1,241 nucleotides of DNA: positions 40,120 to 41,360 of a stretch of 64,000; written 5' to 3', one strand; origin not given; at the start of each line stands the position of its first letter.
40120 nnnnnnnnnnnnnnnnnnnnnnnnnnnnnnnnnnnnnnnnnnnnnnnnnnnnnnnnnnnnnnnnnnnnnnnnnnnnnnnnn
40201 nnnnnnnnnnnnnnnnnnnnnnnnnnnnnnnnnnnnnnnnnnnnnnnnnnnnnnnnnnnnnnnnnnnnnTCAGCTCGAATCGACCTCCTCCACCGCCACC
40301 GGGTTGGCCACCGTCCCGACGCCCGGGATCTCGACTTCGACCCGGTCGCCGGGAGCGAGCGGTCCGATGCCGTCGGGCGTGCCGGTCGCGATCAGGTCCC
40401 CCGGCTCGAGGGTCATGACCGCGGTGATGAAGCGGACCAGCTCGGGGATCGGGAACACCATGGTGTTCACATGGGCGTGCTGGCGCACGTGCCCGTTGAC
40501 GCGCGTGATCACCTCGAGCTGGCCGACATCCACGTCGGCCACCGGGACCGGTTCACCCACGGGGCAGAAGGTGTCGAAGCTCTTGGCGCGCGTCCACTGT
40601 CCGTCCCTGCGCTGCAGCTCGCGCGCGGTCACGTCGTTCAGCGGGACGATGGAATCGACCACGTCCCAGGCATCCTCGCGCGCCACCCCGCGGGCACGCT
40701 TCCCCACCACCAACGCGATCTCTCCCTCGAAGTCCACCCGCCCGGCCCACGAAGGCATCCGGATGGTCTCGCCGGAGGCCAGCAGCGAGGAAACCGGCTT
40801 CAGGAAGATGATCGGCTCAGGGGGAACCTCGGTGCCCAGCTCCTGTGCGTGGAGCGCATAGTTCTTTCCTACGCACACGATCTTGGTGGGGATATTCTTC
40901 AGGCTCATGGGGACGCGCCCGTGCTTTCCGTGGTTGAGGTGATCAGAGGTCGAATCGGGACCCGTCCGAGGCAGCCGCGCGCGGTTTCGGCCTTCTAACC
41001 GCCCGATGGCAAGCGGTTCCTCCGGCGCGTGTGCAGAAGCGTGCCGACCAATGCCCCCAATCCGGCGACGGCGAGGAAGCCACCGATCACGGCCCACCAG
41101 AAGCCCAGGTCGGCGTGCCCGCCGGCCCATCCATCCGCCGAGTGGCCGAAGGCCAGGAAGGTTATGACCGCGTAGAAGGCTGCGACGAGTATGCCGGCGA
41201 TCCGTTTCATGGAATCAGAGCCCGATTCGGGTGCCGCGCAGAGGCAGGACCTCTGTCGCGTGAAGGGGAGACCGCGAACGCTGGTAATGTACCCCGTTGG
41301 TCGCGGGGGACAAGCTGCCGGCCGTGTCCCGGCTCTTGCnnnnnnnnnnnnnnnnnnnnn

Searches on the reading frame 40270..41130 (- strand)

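Call 21: search_protein_families(library=pfam, proteins=[window:40270-41130:-], max_evalue=0.01)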
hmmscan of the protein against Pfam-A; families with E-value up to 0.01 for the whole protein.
window:40270-41130:- (286 aa): 1 family
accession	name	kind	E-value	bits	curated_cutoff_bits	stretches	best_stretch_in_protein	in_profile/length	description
PF01557.24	FAA_hydrolase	-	6e-64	216.1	23.9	1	83-278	1-213/214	Fumarylacetoacetate (FAA) hydrolase C-terminal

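Call 54: search_protein_families(library=ncbifam, proteins=[window:40270-41130:-], max_evalue=0.01)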
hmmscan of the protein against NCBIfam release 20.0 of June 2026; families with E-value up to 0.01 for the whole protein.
window:40270-41130:- (286 aa): 8 families
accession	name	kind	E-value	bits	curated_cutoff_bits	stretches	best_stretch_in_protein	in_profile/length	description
TIGR02303.1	HpaG-C-term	equivalog_domain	2.6e-46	158.1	276.4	1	81-280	42-244/245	4-hydroxyphenylacetate degradation bifunctional isomerase/decarboxylase, C-terminal subunit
NF053535.1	DhyDRhmHlse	equivalog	2.8e-44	151.5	500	1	72-257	62-249/284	2,4-didehydro-3-deoxy-L-rhamnonate hydrolase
NF009399.0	PRK12764.1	equivalog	1.1e-43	150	444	1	75-271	15-212/501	fumarylacetoacetate hydrolase family protein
NF007967.0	PRK10691.1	equivalog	3.1e-38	131.3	201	1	82-269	17-210/219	fumarylacetoacetate hydrolase family protein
NF011750.0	PRK15203.1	equivalog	1.2e-34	119.9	811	1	83-282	224-426/429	4-hydroxyphenylacetate degradation bifunctional isomerase/decarboxylase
TIGR02305.1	HpaG-N-term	equivalog_domain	2.3e-31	108.9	228.65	1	102-278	29-205/205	4-hydroxyphenylacetate degradation bifunctional isomerase/decarboxylase, N-terminal subunit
NF008461.0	PRK11342.1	equivalog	0.0014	17.9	350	1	135-279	105-260/269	2-keto-4-pentenoate hydratase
TIGR03220.1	catechol_dmpE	equivalog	0.0053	16.2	408.8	0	192-274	164-251/255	2-oxopent-4-enoate hydratase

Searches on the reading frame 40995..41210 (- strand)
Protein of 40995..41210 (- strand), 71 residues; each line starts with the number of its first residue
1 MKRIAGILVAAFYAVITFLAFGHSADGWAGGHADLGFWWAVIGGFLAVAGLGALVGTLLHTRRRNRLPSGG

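Call 21: search_protein_families(library=pfam, proteins=[window:40995-41210:-], max_evalue=0.01)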
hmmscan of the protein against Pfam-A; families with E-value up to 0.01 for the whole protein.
window:40995-41210:- (71 aa): 1 family
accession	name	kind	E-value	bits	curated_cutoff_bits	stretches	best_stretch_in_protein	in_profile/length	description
PF03706.18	LPG_synthase_TM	-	0.0065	16.4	33.4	1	2-66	116-173/302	Lysylphosphatidylglycerol synthase TM region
